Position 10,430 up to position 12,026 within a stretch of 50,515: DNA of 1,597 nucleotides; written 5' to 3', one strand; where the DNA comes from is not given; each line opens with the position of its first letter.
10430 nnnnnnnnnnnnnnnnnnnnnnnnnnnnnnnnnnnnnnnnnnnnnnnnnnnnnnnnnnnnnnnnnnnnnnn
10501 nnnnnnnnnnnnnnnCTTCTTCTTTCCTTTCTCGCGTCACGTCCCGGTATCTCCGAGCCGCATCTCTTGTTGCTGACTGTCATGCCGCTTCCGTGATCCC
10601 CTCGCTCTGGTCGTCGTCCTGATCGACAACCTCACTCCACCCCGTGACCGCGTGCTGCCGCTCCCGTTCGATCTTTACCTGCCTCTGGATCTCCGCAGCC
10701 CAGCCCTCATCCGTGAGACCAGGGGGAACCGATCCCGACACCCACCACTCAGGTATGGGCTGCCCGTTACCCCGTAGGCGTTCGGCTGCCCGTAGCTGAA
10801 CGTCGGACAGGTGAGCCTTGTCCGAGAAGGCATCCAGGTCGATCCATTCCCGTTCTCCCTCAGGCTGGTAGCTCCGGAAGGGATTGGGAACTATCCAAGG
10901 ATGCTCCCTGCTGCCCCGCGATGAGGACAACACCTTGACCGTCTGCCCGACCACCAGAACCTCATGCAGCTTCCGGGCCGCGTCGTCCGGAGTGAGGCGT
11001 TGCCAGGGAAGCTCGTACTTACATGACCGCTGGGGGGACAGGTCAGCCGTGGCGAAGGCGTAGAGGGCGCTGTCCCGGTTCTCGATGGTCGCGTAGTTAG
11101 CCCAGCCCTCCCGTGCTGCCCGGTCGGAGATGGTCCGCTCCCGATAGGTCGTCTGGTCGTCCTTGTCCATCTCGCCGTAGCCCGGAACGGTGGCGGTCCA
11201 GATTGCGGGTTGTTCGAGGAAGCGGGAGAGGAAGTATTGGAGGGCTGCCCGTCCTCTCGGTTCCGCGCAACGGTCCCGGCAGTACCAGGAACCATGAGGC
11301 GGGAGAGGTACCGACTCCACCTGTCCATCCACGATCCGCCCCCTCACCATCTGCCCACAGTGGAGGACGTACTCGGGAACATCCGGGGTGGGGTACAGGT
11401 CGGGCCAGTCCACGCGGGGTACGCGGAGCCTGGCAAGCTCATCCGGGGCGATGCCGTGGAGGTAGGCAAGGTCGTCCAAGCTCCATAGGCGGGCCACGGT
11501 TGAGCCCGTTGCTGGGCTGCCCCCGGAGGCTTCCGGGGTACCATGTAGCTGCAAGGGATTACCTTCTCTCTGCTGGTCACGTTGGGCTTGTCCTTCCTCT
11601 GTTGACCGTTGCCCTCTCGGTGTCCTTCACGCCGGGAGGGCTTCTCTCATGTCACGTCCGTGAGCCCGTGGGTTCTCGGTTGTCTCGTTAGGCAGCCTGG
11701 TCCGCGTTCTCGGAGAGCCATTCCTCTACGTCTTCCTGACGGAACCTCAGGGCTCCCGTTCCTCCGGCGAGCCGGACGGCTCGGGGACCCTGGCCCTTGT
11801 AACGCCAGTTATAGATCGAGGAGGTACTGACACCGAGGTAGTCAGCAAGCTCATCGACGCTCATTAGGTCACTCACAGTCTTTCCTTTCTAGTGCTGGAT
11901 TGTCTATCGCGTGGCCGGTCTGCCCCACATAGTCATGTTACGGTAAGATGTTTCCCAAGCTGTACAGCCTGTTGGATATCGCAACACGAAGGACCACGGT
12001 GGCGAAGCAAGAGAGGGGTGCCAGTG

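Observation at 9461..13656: Satellite- or IME-like core: int / XRE repressor divergent from AlpA-Xis plus three unknown genes, with no replication, packaging or transfer genes recognisable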

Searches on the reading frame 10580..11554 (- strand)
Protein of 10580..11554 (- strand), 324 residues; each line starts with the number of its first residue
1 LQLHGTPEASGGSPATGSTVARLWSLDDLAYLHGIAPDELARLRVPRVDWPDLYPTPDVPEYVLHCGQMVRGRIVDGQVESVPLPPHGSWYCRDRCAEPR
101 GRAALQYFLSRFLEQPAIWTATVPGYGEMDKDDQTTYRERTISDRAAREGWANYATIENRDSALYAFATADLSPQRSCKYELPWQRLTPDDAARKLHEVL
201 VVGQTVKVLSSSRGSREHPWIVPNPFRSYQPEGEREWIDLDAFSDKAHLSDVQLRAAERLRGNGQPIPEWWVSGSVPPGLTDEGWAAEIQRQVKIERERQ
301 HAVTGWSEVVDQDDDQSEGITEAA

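Call 8: search_protein_families(library=pfam, proteins=[window:10580-11554:-], max_evalue=0.1)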
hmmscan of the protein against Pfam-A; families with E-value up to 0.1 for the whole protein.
window:10580-11554:- (324 aa): 0 families

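Call 9: search_protein_families(library=phrogs, proteins=[window:10580-11554:-], max_evalue=0.1)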
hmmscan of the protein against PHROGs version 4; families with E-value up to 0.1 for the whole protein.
window:10580-11554:- (324 aa): 0 families

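Call 10: search_protein_families(library=ncbifam, proteins=[window:10580-11554:-], max_evalue=0.1)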
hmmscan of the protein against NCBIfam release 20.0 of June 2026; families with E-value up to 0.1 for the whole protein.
window:10580-11554:- (324 aa): 0 families

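Call 12: find_homologous_proteins(query=window:10580-11554:-)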
Query window:10580-11554:- (324 aa): 1 proteins with E <= 0.001 among 5730 candidates.
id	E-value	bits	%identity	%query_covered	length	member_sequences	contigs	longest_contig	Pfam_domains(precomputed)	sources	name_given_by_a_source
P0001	8.1e-208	708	100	94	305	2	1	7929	-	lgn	-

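Call 13: search_protein_families(library=padloc, proteins=[window:10580-11554:-], max_evalue=0.1)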
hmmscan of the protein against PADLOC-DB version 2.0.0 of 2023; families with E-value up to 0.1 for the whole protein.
window:10580-11554:- (324 aa): 0 families

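Call 15: find_encoding_contigs(protein=P0001, flank=10000)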
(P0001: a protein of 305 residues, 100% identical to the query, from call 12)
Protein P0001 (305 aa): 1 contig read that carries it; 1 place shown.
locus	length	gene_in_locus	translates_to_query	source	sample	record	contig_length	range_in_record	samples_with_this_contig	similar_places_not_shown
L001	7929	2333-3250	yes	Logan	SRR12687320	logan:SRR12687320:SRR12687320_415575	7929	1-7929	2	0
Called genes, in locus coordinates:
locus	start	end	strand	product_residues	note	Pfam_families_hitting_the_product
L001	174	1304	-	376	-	PF26003:Integrase_N_phage (weak), PF14659:Phage_int_SAM_3, PF00589:Phage_integrase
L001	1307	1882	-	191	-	-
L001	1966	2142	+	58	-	PF12728:HTH_17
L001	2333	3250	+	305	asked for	-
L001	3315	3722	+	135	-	-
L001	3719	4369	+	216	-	-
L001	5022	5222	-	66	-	-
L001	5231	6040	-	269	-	PF00239:Resolvase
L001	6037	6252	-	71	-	-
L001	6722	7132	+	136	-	-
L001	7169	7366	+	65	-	-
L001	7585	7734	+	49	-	-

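Call 22: search_protein_representatives(protein=window:10580-11554:-)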
Query: 324 residues. Proteins with E-value up to 0.001 (for the whole library): 4; up to 1e-10: 1; up to 1e-30: 1. The best 4 are listed.
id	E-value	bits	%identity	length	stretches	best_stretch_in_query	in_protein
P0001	2.6e-208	707.5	100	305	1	21-324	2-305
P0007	1.0e-07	47.9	35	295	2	148-232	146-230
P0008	1.8e-06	43.8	47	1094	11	261-282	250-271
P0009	2.3e-04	36.9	39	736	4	96-131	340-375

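Call 24: find_encoding_contigs(protein=P0007, flank=10000)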
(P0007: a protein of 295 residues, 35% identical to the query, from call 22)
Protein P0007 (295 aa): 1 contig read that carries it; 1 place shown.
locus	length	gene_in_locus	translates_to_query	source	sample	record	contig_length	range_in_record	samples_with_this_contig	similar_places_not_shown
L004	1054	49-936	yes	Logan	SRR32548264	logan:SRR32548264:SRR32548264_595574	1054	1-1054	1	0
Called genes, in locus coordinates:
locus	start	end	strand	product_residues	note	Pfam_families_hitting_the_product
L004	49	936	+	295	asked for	-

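Call 30: search_solved_structures(query=A1, max_evalue=10)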
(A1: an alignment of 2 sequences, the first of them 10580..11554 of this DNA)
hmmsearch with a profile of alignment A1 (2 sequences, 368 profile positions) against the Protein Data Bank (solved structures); distinct sequences matched with E-value up to 10: 1.
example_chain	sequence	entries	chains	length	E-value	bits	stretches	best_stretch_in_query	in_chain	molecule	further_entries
9cr5_A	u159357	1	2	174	1.1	11.5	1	183-251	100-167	Acetyltransferase PA2271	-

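Call 36: predict_structure(alignment_id=A1)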
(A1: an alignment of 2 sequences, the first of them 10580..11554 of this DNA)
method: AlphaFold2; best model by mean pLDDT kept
length: 324 residues; sequences in the alignment: 2
mean_pLDDT: 35.5   pTM: 0.24
mean pLDDT of the five models: 35.5, 34.2, 33.3, 33.2, 33.1
residues with pLDDT >= 90: 0; 70-90: 0; 50-70: 27; < 50: 297
segments of 3 or more residues with pLDDT < 50: 1-156, 162-184, 195-278, 303-324
pLDDT, mean of each block of 10 residues (from residue 1): 26 23 31 37 29 29 33 33 26 26 36 39 34 34 35 46 47 32 46 47 35 29 31 28 28 36 38 43 54 53 38 34 33
secondary structure, 60 per line:
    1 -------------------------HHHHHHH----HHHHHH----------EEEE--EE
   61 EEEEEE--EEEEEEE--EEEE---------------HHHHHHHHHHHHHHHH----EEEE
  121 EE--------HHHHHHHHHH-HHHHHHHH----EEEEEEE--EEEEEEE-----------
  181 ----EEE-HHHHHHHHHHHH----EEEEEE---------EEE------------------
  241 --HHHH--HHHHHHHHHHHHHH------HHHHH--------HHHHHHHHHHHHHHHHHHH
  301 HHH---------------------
elements in order: H26-32 H37-42 E53-56 E59-66 E69-75 E78-81 H97-112 E117-122 H131-140 H142-149 E154-160 E163-169 E185-187 H189-200 E205-210 E220-222 H243-246 H249-262 H269-273 H282-303

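Call 47: search_protein_families(library=pfam, proteins=[P0007], max_evalue=0.01)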
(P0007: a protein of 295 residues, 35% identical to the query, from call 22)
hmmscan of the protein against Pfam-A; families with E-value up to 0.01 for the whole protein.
P0007 (295 aa): 0 families

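Call 55: find_related_loci(query=A1, collection=viral_contigs, flank=10000)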
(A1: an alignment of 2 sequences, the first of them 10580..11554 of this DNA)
Query A1 (324 aa) in viral_contigs; peptide patterns used: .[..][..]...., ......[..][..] (x = any residue, [..] = any of these).
41 stretches matched a pattern, but none encodes a relative of the query by tblastn (E <= 1e-3).

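Call 105: search_dna_similar(query=window:10580-11554:-, collection=plasmids, mode=protein, max_evalue=0.01, max_rows=10)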
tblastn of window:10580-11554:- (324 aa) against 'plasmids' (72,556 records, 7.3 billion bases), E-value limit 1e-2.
No match.

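Call 106: search_dna_similar(query=window:10580-11554:-, collection=phages, mode=protein, max_evalue=0.01, max_rows=10)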
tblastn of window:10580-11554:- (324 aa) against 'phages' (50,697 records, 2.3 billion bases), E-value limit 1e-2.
No match.

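Call 117: search_protein_families(library=pfam, proteins=[P0008, P0009], max_evalue=0.001)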
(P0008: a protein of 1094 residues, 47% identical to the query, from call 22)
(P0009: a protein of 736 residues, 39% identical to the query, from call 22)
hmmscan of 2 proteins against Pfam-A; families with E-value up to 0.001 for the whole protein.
P0008 (1094 aa): 8 families
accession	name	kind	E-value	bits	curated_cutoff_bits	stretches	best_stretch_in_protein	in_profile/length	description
PF05345.18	He_PIG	-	1e-105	346.9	24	11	572-652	2-96/96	Putative Ig domain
PF00801.26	PKD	-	1.5e-13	50.9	23.5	0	259-308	30-79/80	PKD domain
PF07495.19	Y_Y_Y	-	1.5e-11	44.4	26.6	0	277-305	29-57/65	Y_Y_Y domain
PF24908.1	Ig_SIBA-E_2nd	-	6.2e-08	33.2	27.8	0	258-296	36-74/117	Integrin beta-like protein A-E, second Ig-like domain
PF12892.13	FctA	-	7e-07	30.5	22.1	0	365-477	7-89/120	Spy0128-like isopeptide containing domain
PF18981.6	InlK_D3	-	1.2e-05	25.8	25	0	454-479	48-73/75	Internalin K domain (D3/D4)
PF18911.6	PKD_4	-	1.3e-05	25.5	27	0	570-652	2-84/85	PKD domain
PF07679.22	I-set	-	1.7e-05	25.2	23.7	0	459-478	70-89/90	Immunoglobulin I-set domain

P0009 (736 aa): 2 families
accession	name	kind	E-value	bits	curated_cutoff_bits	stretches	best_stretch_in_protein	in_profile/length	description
PF21456.2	Gp7_6th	-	8.9e-06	26.5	27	0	428-483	34-87/93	Baseplate wedge protein gp7, domain VI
PF23893.1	Y4YQ_C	-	9.7e-05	22.5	27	0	648-688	6-46/53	Uncharacterised protein Y4YQ C-terminal domain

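Call 121: search_protein_families(library=phrogs, proteins=[P0007], max_evalue=0.001)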
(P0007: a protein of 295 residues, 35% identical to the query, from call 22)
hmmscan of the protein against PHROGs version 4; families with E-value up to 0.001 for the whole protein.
P0007 (295 aa): 0 families

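Call 122: search_protein_families(library=ncbifam, proteins=[P0007], max_evalue=0.001)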
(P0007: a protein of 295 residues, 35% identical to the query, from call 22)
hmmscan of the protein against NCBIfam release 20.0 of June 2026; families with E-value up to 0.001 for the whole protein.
P0007 (295 aa): 0 families

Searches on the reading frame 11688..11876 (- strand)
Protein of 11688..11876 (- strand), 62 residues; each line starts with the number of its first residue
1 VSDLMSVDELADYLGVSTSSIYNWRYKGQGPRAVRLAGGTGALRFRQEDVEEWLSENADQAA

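Call 8: search_protein_families(library=pfam, proteins=[window:11688-11876:-], max_evalue=0.1)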
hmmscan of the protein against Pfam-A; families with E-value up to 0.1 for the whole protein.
window:11688-11876:- (62 aa): 19 families
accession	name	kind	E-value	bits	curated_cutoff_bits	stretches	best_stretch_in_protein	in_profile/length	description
PF12728.13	HTH_17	-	5.7e-14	52.6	27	1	4-57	1-50/51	Helix-turn-helix domain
PF07022.19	Phage_CI_repr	-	3.1e-05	24.7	22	1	8-31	16-39/65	Bacteriophage CI repressor helix-turn-helix domain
PF13384.12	HTH_23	-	0.00016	21.8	24.6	1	4-26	17-41/50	Homeodomain-like domain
PF05930.18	Phage_AlpA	-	0.00049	20.4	21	1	9-54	8-51/51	Prophage CP4-57 regulatory protein (AlpA)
PF00376.29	MerR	-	0.00054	20.2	28.2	1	8-39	3-34/38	MerR family regulatory protein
PF13411.12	MerR_1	-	0.002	18.6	21.6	1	5-52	1-45/69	MerR HTH family regulatory protein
PF08279.18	HTH_11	-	0.003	17.9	25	1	5-23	16-34/55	HTH domain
PF15943.11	YdaS_toxin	-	0.0045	17.2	30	0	8-29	12-34/65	Bacterial toxin YdaS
PF01527.26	HTH_Tnp_1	-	0.0054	17.4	24.1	1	5-30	24-49/75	Transposase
PF13309.12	HTH_22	-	0.0084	16.6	29.6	1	6-23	43-60/63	HTH domain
PF13022.12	HTH_Tnp_1_2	-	0.018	15.6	27.9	1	4-27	24-49/122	Helix-turn-helix of insertion element transposase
PF01381.28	HTH_3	-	0.018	15.5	23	1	5-24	10-29/55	Helix-turn-helix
PF13551.12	HTH_29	-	0.031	14.8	28.1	1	4-25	11-33/64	Winged helix-turn helix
PF14549.12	P22_Cro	-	0.035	14.3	30.2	1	7-25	12-30/60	DNA-binding transcriptional regulator Cro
PF16677.11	GP3_package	-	0.049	14.2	29.4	0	4-27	33-56/105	DNA-packaging protein gp3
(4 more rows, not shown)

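Call 9: search_protein_families(library=phrogs, proteins=[window:11688-11876:-], max_evalue=0.1)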
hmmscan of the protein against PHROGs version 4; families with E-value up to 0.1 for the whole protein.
window:11688-11876:- (62 aa): 27 families (the best 25 are shown)
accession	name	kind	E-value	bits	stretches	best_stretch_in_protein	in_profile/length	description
phrog_66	-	integration and excision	6.1e-14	53.5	1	1-60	90-146/412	excisionase and transcriptional regulator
phrog_1969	-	unknown function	3.1e-05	25.3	1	3-57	60-113/116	-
phrog_597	-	DNA, RNA and nucleotide metabolism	3.8e-05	24.8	1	2-56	110-163/200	DNA binding protein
phrog_4745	-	DNA, RNA and nucleotide metabolism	7.2e-05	23.6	1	1-59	28-89/107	DNA binding protein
phrog_668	-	DNA, RNA and nucleotide metabolism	8e-05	23.4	1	4-57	63-113/181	HTH DNA binding protein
phrog_35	-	transcription regulation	0.00013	23.1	1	5-36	87-117/181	transcriptional repressor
phrog_8008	-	DNA, RNA and nucleotide metabolism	0.00016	22.3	1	8-37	18-46/66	DNA binding protein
phrog_10045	-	DNA, RNA and nucleotide metabolism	0.00029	21.6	1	1-37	17-53/74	HTH DNA binding protein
phrog_7338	-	unknown function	0.0014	19.9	1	4-60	30-83/87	-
phrog_15534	-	DNA, RNA and nucleotide metabolism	0.0018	19.8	1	3-57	42-91/93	HTH DNA binding protein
phrog_8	-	transcription regulation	0.0023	18.4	1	5-31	90-116/346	transcriptional regulator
phrog_6355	-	unknown function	0.0026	18.9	1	1-60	15-75/90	-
phrog_2474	-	transcription regulation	0.0067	17.3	1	4-50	48-92/118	MerR-like transcriptional regulator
phrog_1553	-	integration and excision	0.012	16.2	1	1-27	1-27/65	excisionase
phrog_57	-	head and packaging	0.015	16.1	1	1-60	9-65/199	terminase small subunit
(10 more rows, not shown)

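Call 10: search_protein_families(library=ncbifam, proteins=[window:11688-11876:-], max_evalue=0.1)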
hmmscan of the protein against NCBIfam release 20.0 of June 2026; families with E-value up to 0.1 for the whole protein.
window:11688-11876:- (62 aa): 7 families
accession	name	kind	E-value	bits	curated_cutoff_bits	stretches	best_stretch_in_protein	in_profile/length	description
NF047737.1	antiphage_MADS1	equivalog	6.3e-10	39.1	80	1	4-54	3-49/49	methylation-associated defense system helix-turn-helix domain-containing protein MAD1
TIGR01764.1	excise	domain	2.2e-08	34.3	28.8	1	4-55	1-48/49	excisionase family DNA-binding protein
NF046037.1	carphisopro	domain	0.0016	18.6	38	1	7-32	11-36/54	carph-isopro domain-containing protein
NF049902.1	FTL_1293_fam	exception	0.0068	16.6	170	1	6-25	24-43/150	FTL_1293 family small RNA FtrC-regulated protein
NF033516.0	transpos_IS3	equivalog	0.039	13.2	160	1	5-37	15-47/369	IS3 family transposase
NF033787.1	HTH_BldC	subfamily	0.058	13.2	77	1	4-52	2-47/49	BldC family transcriptional regulator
NF007481.0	PRK10072.1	equivalog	0.069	13.6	110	1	5-33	47-75/96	HTH-type transcriptional regulator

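Call 13: search_protein_families(library=padloc, proteins=[window:11688-11876:-], max_evalue=0.1)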
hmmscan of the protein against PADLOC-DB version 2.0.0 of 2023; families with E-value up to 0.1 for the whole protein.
window:11688-11876:- (62 aa): 3 families
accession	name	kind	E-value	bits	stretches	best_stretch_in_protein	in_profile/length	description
PDLC04133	mad1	-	1.4e-09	36.1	1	1-56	2-53/60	mads_1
PDLC03348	MTase_II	-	0.004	13.7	1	3-51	9-54/727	Type II methyltransferase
PDLC04142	capH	-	0.012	14.7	1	4-60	19-71/103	capH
